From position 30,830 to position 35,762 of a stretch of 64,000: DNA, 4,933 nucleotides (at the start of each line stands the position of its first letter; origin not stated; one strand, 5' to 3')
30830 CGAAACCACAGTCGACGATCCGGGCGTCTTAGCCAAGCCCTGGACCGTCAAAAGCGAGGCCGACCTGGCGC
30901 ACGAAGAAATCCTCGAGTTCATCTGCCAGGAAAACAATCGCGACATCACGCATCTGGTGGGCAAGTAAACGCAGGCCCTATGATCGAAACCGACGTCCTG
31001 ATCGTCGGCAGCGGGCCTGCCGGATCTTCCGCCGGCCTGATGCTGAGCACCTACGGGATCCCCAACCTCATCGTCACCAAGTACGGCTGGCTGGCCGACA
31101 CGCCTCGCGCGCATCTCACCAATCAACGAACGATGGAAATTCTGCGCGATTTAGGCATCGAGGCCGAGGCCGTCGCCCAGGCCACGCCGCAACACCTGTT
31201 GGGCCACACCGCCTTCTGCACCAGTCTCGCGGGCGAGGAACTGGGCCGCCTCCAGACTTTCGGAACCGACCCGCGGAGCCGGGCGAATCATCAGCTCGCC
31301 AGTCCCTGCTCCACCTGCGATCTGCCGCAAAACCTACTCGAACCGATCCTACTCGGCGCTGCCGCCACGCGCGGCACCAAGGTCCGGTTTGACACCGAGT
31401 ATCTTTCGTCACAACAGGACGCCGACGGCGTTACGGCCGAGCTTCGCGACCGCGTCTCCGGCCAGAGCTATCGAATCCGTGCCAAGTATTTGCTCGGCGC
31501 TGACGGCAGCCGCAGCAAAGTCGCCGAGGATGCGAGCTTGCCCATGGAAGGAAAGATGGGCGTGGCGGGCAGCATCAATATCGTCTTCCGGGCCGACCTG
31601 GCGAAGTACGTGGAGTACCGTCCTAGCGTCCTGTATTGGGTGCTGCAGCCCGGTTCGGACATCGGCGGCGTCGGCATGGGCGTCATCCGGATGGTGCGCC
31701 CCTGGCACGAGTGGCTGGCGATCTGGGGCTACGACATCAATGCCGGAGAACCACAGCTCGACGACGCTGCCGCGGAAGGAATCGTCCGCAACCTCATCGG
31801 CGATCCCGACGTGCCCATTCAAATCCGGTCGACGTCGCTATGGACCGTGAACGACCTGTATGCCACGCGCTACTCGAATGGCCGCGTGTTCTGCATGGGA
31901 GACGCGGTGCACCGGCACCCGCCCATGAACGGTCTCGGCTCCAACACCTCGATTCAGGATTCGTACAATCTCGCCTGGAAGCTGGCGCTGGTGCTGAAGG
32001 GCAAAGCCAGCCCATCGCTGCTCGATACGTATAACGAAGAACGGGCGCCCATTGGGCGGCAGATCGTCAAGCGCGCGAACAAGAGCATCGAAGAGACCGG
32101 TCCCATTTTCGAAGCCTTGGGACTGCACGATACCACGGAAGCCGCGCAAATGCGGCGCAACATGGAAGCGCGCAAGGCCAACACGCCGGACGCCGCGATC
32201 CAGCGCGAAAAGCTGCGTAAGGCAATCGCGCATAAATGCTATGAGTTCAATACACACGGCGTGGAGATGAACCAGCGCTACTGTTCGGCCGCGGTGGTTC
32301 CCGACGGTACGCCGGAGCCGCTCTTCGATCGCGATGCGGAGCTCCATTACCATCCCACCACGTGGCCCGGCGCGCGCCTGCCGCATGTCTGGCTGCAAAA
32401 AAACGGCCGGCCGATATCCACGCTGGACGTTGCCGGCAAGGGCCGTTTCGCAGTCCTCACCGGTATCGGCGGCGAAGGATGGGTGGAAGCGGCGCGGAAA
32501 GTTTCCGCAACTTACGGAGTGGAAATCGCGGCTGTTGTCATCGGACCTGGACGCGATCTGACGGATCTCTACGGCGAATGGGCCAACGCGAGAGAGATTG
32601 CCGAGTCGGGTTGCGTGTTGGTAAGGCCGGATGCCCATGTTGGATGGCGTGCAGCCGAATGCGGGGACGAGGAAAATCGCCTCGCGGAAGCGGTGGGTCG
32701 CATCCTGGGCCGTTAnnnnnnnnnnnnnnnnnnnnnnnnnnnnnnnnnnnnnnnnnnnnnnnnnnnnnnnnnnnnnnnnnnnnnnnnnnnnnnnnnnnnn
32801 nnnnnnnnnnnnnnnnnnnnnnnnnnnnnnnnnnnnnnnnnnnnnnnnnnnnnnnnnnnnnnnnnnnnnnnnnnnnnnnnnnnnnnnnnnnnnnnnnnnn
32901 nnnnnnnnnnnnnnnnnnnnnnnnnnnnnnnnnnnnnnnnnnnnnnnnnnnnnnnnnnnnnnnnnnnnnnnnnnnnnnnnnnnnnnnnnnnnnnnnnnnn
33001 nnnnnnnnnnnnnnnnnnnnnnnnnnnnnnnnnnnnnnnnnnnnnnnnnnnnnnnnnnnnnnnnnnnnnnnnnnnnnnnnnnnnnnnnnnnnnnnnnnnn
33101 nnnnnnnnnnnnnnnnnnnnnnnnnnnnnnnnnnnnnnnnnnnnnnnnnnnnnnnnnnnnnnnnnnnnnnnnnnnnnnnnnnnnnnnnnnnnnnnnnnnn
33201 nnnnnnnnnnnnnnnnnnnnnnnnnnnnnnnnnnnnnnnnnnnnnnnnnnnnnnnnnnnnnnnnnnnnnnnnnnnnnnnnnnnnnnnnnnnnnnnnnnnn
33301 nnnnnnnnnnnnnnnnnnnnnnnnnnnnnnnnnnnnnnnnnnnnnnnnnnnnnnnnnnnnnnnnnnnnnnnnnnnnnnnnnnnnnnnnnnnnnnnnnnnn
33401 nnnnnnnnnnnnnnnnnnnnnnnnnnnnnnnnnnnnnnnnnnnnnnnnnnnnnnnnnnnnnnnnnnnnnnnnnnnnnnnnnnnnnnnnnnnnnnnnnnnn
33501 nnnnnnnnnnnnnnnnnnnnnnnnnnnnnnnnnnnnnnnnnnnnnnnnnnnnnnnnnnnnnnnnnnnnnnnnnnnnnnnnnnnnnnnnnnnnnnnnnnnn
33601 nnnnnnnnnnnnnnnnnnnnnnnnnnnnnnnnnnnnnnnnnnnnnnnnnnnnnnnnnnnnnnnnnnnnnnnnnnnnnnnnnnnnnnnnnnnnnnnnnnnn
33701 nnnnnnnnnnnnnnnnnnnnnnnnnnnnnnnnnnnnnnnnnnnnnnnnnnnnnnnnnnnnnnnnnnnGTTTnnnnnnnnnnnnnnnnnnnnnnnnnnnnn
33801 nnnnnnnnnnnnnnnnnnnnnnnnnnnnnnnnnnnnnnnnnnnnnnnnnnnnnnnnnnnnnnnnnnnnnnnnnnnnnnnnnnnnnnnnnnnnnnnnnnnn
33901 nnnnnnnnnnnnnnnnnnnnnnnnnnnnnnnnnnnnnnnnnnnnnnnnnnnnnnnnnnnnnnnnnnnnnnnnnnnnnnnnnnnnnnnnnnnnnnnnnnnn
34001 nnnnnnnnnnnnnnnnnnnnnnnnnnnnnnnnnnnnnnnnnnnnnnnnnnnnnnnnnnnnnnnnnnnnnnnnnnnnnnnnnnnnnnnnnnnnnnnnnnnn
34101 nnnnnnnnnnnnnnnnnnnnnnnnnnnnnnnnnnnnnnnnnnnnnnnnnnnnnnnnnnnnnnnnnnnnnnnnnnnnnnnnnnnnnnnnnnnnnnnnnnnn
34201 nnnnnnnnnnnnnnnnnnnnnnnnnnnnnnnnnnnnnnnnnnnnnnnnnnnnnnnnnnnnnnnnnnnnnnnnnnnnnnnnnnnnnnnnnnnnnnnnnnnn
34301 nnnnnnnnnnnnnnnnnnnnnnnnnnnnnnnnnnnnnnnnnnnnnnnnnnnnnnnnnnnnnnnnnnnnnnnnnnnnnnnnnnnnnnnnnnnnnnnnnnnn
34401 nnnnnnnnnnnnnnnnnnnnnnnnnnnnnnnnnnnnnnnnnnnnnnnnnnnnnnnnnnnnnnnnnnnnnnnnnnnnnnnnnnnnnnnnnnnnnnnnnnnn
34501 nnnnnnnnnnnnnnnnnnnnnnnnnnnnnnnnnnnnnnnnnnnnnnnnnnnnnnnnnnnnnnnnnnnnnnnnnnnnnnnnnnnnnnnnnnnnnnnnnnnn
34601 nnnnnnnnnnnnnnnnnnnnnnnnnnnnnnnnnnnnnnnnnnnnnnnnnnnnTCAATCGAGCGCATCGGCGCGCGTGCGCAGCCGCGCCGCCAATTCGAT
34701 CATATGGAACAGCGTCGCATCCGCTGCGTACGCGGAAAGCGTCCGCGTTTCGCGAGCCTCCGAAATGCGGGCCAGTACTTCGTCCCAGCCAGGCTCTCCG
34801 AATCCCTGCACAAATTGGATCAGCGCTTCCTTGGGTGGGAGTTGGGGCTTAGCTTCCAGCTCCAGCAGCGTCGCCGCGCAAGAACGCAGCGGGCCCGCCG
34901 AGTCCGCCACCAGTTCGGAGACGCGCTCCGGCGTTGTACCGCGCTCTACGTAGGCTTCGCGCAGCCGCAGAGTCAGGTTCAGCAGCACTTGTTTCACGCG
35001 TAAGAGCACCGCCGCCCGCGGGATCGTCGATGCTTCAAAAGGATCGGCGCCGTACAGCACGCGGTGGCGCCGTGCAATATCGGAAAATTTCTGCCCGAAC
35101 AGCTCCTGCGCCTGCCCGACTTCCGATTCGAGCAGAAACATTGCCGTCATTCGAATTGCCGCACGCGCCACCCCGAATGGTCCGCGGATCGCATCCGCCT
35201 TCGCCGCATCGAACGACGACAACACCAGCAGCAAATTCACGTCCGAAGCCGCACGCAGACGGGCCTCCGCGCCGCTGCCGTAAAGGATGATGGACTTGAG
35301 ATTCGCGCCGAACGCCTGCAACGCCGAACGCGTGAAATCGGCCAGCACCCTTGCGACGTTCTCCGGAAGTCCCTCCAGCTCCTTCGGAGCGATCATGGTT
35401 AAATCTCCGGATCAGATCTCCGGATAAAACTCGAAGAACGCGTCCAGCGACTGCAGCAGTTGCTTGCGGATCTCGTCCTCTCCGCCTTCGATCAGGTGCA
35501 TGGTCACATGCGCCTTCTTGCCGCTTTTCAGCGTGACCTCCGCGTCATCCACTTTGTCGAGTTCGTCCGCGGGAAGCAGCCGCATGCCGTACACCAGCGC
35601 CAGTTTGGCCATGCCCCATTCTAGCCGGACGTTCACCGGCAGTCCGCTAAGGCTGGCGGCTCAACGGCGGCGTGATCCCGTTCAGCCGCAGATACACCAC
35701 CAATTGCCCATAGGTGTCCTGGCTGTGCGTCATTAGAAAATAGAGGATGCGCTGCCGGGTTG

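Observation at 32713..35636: DUF692/MNIO iron-enzyme operon whose only Cys-rich candidate substrate is the tail of a TIGR04222-type membrane protein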

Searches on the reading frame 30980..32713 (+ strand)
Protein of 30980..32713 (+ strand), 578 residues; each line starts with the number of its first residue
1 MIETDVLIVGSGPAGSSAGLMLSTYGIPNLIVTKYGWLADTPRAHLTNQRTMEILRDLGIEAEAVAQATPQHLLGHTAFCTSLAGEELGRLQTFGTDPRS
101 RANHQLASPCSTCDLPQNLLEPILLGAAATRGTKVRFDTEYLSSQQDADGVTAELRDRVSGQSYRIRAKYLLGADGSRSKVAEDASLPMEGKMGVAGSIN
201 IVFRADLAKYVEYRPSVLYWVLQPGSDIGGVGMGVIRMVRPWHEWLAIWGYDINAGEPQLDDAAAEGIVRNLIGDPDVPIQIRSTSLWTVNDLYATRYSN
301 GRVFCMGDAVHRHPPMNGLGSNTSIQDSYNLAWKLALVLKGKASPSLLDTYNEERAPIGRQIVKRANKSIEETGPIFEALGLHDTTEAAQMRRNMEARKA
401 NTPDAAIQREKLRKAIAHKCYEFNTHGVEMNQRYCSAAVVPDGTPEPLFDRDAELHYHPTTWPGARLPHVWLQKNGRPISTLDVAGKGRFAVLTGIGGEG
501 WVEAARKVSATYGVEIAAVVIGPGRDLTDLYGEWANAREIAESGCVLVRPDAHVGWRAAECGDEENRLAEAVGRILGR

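Call 76: search_protein_families(library=pfam, proteins=[window:30980-32713:+], max_evalue=0.00001)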
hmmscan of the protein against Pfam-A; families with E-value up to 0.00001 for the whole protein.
seq(578 aa): 2 families
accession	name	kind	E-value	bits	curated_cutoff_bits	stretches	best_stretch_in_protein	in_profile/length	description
PF01494.25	FAD_binding_3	-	1.9e-115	386.3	22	1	3-366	1-349/349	FAD binding domain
PF21274.3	Rng_hyd_C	-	1.5e-21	77.1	27.5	1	461-578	2-106/107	Aromatic-ring hydroxylase, C-terminal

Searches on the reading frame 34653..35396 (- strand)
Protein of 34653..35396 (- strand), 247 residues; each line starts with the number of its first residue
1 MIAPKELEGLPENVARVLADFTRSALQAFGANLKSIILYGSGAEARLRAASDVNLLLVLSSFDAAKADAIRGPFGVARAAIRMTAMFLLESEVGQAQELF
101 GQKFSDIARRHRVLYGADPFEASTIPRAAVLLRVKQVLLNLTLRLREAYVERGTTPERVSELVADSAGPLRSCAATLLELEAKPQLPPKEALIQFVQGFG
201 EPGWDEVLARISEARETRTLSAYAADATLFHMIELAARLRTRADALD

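Call 3: search_protein_families(library=pfam, proteins=[window:34653-35396:-], max_evalue=0.1)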
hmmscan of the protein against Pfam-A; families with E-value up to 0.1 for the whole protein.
window:34653-35396:- (247 aa): 0 families

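Call 4: search_protein_families(library=ncbifam, proteins=[window:34653-35396:-], max_evalue=0.1)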
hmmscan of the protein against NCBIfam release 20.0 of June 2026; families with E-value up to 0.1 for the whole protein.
window:34653-35396:- (247 aa): 5 families
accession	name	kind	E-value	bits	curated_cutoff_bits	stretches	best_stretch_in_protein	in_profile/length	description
NF012212.1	ANT_9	subfamily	0.0014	17.9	340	1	26-61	14-49/249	aminoglycoside nucleotidyltransferase ANT(9)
NF045972.1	ANT_3pp_I_Serra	equivalog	0.0021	17.8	500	1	27-65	21-60/261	ANT(3'')-I family aminoglycoside adenylyltransferase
NF047752.1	MntA_antitoxin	equivalog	0.022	14.6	60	1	32-62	6-36/106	type VII toxin-antitoxin system MntA family adenylyltransferase antitoxin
NF045909.1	ANT_9_Ic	equivalog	0.025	13.9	505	1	27-64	21-58/259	aminoglycoside nucleotidyltransferase ANT(9)-Ic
NF010309.0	PRK13746.1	subfamily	0.027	13.8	193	1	13-60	8-55/263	aminoglycoside adenylyltransferase family protein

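Call 24: find_homologous_proteins(query=window:34653-35396:-, max_evalue=0.001)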
Query window:34653-35396:- (247 aa): 1452 proteins with E <= 0.001 among 8000 candidates; the best 120 are listed.
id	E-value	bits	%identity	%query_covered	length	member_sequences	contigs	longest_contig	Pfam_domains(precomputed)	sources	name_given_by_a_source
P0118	3.7e-134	463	91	100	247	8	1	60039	-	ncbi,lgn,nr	ncbi:MAG TPA: hypothetical protein VMB25_24760 [Bryobacteraceae bacterium]|nr:hypothetical protein [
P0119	2.6e-120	418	82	100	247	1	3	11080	-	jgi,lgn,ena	-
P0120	3.0e-113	395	79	100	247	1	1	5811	-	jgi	jgi:hypothetical protein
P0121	3.6e-112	392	77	100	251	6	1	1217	-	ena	-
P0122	4.0e-112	391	77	100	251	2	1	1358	-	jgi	jgi:hypothetical protein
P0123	4.8e-112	391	78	100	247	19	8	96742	-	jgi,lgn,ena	jgi:hypothetical protein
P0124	9.3e-111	387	77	100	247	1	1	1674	-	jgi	jgi:hypothetical protein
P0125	3.1e-110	385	75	100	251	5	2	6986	-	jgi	jgi:hypothetical protein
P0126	5.6e-109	381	75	100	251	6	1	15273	-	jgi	jgi:hypothetical protein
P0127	4.7e-108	378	75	100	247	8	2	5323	-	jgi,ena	jgi:hypothetical protein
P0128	1.1e-103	364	73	98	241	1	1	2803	-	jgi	jgi:hypothetical protein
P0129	7.0e-102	358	70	98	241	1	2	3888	-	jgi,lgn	jgi:hypothetical protein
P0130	5.9e-100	352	71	98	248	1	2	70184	-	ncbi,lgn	-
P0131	2.3e-99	350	70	98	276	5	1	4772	-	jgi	jgi:hypothetical protein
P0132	5.4e-98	345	80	85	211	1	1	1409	-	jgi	jgi:hypothetical protein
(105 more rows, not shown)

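Call 29: search_solved_structures(query=A2, max_evalue=10, show_alignments=3)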
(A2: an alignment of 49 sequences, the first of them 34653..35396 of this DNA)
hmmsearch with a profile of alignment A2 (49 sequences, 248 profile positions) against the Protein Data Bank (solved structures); distinct sequences matched with E-value up to 10: 11.
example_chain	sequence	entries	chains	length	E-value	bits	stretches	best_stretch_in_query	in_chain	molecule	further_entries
7uy4_A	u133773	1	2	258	0.0003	23.6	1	14-69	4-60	Aminoglycoside (3'') (9) adenylyltransferase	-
4cs6_A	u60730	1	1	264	0.00043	23.1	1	24-72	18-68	AMINOGLYCOSIDE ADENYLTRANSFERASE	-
5lpa_A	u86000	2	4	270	0.00043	23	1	24-73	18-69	Streptomycin 3''-adenylyltransferase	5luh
5g4a_A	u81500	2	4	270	0.00044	23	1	24-72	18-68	Aminoglycoside (3'') (9) adenylyltransferase | Streptomycin 3''-adenylyltransferase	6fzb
9xbd_E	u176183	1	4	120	0.0039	19.9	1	27-71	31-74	Nucleotidyltransferase domain-containing protein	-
6sxj_A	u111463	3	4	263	0.099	15.3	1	23-70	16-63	Streptomycin 3''-adenylyltransferase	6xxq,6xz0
2rff_A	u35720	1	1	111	0.14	14.9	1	20-64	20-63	Putative nucleotidyltransferase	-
8xeh_E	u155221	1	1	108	0.52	13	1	32-58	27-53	MNT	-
8xeo_A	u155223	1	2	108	1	12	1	32-58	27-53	MNT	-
9dbh_A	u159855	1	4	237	1.3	11.6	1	34-63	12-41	HalB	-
9dbj_A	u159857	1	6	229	1.4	11.5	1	34-63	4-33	HalB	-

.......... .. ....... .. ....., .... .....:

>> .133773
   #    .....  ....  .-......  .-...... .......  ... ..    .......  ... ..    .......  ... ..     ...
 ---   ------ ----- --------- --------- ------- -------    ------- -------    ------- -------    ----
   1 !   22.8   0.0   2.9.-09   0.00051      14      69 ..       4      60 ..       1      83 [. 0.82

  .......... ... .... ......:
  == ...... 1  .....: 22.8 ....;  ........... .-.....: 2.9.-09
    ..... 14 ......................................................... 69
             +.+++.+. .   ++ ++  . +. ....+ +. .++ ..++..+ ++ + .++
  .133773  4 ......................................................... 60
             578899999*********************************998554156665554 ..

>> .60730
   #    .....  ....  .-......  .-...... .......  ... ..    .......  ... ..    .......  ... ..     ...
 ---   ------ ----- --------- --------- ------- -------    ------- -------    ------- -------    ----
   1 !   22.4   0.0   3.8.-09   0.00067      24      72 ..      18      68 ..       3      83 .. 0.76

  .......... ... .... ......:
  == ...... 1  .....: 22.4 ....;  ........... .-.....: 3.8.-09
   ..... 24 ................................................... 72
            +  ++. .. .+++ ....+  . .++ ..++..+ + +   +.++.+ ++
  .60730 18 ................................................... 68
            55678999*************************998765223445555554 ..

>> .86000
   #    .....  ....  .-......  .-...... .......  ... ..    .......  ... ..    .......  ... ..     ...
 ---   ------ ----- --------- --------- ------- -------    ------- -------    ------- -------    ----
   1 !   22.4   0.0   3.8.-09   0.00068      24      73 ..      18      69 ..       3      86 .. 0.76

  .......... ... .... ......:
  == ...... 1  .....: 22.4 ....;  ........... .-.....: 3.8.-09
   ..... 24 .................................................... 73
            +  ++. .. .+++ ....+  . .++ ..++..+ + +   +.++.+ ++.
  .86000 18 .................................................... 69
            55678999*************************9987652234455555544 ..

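Call 35: predict_structure(alignment_id=A2)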
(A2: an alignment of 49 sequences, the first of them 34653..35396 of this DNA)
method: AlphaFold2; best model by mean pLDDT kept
length: 247 residues; sequences in the alignment: 49
mean_pLDDT: 91.5   pTM: 0.82
mean pLDDT of the five models: 91.5, 89.6, 88.3, 88.1, 87.1
residues with pLDDT >= 90: 179; 70-90: 63; 50-70: 5; < 50: 0
segments of 3 or more residues with pLDDT < 50: none
pLDDT, mean of each block of 10 residues (from residue 1): 81 95 97 96 87 95 96 97 96 90 88 93 83 94 90 78 92 95 92 94 94 88 91 96 90
secondary structure, 60 per line:
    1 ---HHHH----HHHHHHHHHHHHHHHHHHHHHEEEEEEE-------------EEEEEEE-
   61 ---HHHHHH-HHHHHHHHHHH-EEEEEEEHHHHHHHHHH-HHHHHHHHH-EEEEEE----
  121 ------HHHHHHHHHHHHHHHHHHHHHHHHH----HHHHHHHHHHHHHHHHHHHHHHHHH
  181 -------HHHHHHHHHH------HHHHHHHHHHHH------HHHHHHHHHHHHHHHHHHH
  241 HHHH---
elements in order: H4-7 H12-32 E33-39 E53-59 H64-69 H71-81 E83-89 H90-99 H101-109 E111-116 H127-151 H156-180 H188-197 H204-215 H222-244

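Call 38: fold_search(model_id=the predicted structure, library=pdb)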
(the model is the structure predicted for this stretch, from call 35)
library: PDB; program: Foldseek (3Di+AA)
matches with E <= 10: 499; with E <= 0.001: 25
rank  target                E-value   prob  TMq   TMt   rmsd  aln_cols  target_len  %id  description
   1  6xz0                  9.7e-08  1.00  0.61  0.60   6.8       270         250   14  Crystal structure of spectinomycin adenyltransferase AAD(9) from Enterococcus faecialis with spectinomycin (released 2020-04-15)
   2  6fzb_B                1.6e-07  1.00  0.61  0.58   7.4       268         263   13  AadA in complex with ATP, magnesium and streptomycin (released 2018-06-13)
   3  6sxj                  2.0e-07  1.00  0.59  0.58   6.6       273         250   14  Crystal structure of spectinomycin adenyltransferase AAD(9) from Enterococcus faecialis (released 2020-04-15)
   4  6fzb_A                2.1e-07  1.00  0.62  0.59   7.2       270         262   13  AadA in complex with ATP, magnesium and streptomycin (released 2018-06-13)
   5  5lpa_A                3.8e-07  1.00  0.61  0.57   7.4       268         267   13  AadA E87Q in complex with ATP, calcium and dihydrostreptomycin (released 2018-01-17)
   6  5g4a_B                4.2e-07  1.00  0.62  0.59   7.3       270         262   13  AadA in complex with ATP and magnesium (released 2017-11-29)
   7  5luh_B                4.6e-07  1.00  0.61  0.57   7.4       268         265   13  AadA E87Q in complex with ATP, calcium and streptomycin (released 2018-01-17)
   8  5luh_A                4.9e-07  1.00  0.62  0.58   7.5       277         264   13  AadA E87Q in complex with ATP, calcium and streptomycin (released 2018-01-17)
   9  5g4a_A                9.6e-07  1.00  0.63  0.60   7.3       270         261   14  AadA in complex with ATP and magnesium (released 2017-11-29)
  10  7uy4_B                1.6e-06  1.00  0.64  0.62   5.6       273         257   12  Aminoglycoside-modifying enzyme ANT-3,9 in complex with spectinomycin and AMP-PNP (released 2023-05-10)
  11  7uy4_A                3.2e-06  1.00  0.62  0.60   5.9       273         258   12  Aminoglycoside-modifying enzyme ANT-3,9 in complex with spectinomycin and AMP-PNP (released 2023-05-10)
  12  4cs6                  3.5e-06  1.00  0.63  0.60   6.9       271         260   12  Crystal structure of AadA - an aminoglycoside adenyltransferase (released 2015-03-25)
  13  6xxq_A                5.0e-06  1.00  0.61  0.60   6.1       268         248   13  Crystal structure of spectinomycin adenyltransferase AAD(9) from Enterococcus faecialis with ATP and spectinomycin (released 2020-04-15)
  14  6un8_A                5.2e-05  1.00  0.51  0.50   6.5       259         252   10  Wild type ANT bound to neomycin (released 2020-05-06)
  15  6p01_A                7.1e-05  1.00  0.51  0.50   6.5       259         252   10  Apo structure of the E52D mutant of ANT-4 (released 2020-01-29)
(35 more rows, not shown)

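Call 40: find_related_loci(query=A2, collection=metagenome_contigs, flank=5000)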
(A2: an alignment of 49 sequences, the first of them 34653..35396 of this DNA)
Query A2 (247 aa) in metagenome_contigs; peptide patterns used: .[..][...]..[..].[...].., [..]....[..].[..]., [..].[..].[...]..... (x = any residue, [..] = any of these).
598 stretches matched a pattern (row limit reached: there are more); 371 encode a relative of the query (tblastn E <= 1e-3); the best 80 are kept; 80 distinct loci.
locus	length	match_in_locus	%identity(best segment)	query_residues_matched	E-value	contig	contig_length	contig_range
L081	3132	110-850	92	1-247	3e-152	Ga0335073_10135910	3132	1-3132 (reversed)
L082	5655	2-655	76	29-246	2e-106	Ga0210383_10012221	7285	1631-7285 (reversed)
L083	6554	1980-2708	69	4-246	1e-106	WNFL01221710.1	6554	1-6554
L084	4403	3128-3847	67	7-246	1e-104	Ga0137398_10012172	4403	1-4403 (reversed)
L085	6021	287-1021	67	3-247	4e-102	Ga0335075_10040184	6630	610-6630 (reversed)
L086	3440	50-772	67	6-246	4e-103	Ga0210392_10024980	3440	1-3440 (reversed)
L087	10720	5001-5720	66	7-246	3e-101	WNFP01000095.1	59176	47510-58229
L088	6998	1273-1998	66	5-246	2e-98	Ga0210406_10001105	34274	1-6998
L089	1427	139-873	66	2-246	2e-100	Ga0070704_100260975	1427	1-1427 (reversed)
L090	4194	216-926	63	10-246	1e-93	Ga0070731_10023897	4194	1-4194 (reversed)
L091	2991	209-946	59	1-246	4e-91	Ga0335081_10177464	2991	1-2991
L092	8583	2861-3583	57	5-246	3e-82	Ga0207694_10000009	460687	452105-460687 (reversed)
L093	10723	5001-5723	57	5-246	3e-82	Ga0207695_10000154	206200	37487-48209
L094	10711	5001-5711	57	10-246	5e-80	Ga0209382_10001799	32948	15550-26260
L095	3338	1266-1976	52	7-243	4e-76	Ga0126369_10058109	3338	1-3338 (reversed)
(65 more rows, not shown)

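Call 63: search_dna_similar(query=window:34653-35396:-, collection=plasmids, mode=protein, max_rows=15)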
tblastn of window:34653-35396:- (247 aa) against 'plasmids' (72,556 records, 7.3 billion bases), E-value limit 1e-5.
No match.

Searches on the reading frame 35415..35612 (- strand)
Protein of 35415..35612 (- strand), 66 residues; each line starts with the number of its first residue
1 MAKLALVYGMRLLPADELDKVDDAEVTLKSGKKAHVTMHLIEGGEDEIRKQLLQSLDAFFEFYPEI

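Call 3: search_protein_families(library=pfam, proteins=[window:35415-35612:-], max_evalue=0.1)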
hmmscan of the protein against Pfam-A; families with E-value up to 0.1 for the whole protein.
seq(66 aa): 0 families

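Call 4: search_protein_families(library=ncbifam, proteins=[window:35415-35612:-], max_evalue=0.1)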
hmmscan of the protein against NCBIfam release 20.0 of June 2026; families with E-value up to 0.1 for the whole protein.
seq(66 aa): 0 families
